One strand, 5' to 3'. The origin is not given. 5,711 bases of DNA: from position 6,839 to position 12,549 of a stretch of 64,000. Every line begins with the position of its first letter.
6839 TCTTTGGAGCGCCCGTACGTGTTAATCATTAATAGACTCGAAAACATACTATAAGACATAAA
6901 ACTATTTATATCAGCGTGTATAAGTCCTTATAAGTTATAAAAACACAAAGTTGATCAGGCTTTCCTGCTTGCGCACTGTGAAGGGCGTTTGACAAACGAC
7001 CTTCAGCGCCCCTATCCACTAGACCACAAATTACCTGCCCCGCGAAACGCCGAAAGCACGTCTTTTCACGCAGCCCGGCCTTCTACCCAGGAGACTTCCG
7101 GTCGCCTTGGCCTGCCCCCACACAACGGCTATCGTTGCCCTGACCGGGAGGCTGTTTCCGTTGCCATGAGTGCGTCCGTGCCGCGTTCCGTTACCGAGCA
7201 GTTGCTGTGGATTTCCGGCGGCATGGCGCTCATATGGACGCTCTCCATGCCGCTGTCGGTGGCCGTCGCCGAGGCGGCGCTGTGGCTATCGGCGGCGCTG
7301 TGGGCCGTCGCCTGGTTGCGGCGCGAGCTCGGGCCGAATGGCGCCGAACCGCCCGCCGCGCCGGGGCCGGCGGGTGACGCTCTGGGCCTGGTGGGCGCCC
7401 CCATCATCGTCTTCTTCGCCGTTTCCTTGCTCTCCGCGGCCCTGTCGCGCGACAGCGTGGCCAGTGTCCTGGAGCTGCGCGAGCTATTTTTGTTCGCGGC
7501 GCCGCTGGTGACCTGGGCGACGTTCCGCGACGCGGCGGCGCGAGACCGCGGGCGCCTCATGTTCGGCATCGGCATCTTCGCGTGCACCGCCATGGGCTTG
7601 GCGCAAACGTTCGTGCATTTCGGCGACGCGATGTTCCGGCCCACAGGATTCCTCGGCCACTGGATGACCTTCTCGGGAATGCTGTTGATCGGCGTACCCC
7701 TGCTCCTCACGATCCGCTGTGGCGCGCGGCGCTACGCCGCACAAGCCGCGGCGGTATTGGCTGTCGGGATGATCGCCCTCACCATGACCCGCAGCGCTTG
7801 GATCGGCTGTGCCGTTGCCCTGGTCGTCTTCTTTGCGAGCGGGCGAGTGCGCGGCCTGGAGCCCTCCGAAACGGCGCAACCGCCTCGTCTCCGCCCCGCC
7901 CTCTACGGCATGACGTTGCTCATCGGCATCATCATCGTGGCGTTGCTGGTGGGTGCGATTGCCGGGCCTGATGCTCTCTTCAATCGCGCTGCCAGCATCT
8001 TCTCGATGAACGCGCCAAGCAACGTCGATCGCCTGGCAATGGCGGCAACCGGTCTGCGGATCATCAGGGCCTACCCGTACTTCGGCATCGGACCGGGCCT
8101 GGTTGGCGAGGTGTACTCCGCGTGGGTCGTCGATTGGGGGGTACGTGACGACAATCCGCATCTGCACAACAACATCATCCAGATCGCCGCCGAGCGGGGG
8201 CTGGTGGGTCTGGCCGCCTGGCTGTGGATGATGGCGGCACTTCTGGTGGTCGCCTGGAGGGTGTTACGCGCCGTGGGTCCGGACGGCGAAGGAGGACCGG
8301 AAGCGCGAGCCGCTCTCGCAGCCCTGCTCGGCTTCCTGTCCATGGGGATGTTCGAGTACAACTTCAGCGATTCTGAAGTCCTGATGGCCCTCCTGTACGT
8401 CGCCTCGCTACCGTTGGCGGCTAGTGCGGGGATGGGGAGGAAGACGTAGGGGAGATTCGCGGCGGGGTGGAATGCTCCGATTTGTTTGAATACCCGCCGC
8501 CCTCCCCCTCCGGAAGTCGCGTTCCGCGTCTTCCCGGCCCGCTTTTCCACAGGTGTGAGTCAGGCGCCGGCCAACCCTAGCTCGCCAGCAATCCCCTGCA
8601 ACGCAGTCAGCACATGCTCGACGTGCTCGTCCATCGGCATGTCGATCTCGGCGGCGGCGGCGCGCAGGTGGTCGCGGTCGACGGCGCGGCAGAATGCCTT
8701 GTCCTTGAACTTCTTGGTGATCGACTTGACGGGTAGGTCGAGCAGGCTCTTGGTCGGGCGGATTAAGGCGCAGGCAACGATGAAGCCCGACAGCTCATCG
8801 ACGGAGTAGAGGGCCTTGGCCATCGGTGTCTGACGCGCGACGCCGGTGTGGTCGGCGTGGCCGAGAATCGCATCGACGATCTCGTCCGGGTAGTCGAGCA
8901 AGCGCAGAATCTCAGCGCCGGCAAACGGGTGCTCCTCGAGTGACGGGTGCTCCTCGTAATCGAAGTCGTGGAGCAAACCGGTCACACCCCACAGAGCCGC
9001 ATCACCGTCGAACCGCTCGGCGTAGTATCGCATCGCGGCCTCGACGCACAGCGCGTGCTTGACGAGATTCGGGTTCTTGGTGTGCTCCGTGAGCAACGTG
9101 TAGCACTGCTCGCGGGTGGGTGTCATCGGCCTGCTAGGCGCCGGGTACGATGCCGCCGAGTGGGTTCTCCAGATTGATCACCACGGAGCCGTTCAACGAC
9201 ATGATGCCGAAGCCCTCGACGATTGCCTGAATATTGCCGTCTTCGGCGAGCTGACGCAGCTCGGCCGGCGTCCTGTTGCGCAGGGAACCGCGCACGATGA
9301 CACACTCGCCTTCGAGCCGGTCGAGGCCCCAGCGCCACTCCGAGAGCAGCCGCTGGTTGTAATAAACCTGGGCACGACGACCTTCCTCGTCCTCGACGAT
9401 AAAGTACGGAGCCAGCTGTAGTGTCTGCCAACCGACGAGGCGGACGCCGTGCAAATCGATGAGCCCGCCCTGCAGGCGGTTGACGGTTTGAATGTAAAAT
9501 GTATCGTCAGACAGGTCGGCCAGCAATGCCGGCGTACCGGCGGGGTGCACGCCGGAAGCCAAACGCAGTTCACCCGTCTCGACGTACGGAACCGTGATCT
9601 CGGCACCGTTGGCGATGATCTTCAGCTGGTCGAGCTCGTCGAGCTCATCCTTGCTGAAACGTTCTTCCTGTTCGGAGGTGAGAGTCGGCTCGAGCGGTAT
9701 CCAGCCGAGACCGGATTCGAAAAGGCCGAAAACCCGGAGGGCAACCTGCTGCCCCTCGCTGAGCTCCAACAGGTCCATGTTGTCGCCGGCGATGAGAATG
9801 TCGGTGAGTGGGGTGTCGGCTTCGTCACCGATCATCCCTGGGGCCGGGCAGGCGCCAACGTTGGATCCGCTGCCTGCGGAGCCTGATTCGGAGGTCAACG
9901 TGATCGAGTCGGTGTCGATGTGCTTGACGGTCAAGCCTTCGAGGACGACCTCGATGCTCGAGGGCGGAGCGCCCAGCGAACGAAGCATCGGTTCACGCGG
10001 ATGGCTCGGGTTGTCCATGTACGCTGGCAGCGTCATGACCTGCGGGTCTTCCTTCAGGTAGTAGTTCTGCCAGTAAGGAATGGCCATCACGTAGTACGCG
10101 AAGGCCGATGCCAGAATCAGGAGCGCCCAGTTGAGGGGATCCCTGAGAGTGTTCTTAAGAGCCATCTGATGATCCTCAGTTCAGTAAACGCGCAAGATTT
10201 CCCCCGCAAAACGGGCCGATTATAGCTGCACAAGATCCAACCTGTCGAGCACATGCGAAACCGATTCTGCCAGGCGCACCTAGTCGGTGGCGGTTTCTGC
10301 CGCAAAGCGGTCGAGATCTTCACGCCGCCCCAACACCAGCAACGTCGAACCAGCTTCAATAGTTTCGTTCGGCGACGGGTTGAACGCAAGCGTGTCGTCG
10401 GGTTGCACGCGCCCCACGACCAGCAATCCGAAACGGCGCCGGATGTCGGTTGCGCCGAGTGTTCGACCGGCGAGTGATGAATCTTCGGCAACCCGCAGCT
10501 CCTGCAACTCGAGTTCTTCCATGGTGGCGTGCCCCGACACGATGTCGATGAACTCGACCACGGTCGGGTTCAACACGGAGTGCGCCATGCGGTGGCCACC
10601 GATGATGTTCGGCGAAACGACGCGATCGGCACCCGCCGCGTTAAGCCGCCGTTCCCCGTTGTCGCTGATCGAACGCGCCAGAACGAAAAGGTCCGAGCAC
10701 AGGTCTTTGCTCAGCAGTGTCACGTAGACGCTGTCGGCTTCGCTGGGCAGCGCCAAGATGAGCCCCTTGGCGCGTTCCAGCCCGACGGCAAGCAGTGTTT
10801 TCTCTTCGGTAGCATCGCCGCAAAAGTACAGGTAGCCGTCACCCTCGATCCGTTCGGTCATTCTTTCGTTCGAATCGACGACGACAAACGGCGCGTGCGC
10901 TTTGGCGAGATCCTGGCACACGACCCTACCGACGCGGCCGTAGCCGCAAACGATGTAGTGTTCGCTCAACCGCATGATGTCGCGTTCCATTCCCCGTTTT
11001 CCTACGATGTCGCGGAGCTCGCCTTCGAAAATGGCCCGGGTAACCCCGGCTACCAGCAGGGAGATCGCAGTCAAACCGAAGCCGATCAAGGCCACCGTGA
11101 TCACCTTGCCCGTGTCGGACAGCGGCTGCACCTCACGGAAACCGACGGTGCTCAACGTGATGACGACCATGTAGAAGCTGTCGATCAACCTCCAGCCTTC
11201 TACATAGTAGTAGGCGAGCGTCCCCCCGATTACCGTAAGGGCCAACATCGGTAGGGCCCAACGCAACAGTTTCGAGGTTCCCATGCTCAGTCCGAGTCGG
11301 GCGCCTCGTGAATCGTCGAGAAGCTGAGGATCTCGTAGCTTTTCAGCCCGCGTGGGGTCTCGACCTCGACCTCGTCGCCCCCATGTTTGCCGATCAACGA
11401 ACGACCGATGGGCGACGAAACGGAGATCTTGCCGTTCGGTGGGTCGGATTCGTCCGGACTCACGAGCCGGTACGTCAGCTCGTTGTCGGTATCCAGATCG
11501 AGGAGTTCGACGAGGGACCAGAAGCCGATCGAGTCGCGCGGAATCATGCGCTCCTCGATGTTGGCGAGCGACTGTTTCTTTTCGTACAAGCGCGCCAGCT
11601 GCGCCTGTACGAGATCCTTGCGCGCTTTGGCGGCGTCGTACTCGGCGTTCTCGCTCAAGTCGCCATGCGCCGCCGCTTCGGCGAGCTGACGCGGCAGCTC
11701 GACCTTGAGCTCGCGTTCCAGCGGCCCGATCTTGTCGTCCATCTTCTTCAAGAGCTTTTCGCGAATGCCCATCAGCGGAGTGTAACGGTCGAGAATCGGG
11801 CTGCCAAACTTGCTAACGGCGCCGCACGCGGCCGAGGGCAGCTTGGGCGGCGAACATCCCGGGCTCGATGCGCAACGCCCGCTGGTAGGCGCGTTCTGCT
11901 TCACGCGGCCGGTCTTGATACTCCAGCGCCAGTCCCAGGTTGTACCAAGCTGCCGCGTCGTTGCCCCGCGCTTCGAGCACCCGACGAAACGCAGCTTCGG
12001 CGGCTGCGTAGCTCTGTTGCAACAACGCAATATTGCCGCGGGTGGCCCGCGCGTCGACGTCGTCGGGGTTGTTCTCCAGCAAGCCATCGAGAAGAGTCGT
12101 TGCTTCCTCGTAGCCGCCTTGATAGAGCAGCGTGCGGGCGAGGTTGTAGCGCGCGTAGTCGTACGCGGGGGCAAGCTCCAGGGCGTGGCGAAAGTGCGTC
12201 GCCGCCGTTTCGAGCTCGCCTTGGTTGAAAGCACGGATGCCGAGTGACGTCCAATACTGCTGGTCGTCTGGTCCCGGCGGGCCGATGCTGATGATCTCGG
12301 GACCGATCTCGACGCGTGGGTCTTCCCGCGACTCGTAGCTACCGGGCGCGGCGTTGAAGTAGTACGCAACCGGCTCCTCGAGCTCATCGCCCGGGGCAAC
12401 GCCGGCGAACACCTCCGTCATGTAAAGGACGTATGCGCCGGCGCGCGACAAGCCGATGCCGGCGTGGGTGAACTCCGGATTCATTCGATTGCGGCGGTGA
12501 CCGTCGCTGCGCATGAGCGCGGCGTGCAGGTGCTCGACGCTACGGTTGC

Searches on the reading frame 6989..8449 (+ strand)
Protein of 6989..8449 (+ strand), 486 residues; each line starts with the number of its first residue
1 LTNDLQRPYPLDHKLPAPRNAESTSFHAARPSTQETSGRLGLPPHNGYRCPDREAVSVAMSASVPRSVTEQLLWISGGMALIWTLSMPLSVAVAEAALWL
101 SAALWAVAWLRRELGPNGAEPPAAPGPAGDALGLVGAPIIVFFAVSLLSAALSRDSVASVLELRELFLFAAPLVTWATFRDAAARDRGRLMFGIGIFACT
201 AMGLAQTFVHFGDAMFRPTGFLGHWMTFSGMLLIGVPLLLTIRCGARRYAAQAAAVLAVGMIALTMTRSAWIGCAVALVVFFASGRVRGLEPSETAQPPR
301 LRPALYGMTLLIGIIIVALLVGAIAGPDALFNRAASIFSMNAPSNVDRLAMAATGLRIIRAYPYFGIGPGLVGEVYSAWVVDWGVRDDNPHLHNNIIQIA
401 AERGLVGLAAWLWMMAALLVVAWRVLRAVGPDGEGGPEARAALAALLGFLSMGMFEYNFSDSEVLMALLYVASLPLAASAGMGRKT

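Call 24: search_protein_families(library=pfam, proteins=[window:6989-8449:+], max_evalue=0.001)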
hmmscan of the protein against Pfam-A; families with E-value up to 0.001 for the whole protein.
window:6989-8449:+ (486 aa): 1 family
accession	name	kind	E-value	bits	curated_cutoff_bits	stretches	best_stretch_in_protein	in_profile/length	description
PF04932.20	Wzy_C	-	1.2e-20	74.2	31.7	1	253-412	1-149/149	O-Antigen ligase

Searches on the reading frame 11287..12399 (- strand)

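Call 24: search_protein_families(library=pfam, proteins=[window:11287-12399:-], max_evalue=0.001)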
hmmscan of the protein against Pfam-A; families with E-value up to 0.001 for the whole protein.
window:11287-12399:- (370 aa): 2 families
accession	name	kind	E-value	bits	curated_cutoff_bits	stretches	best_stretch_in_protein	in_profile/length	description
PF01272.25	GreA_GreB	-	1.4e-23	83.1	26.9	1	287-360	2-75/77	Transcription elongation factor, GreA/GreB, C-term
PF03449.20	GreA_GreB_N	-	2.1e-10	41.1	24.5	1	217-274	8-65/71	Transcription elongation factor, N-terminal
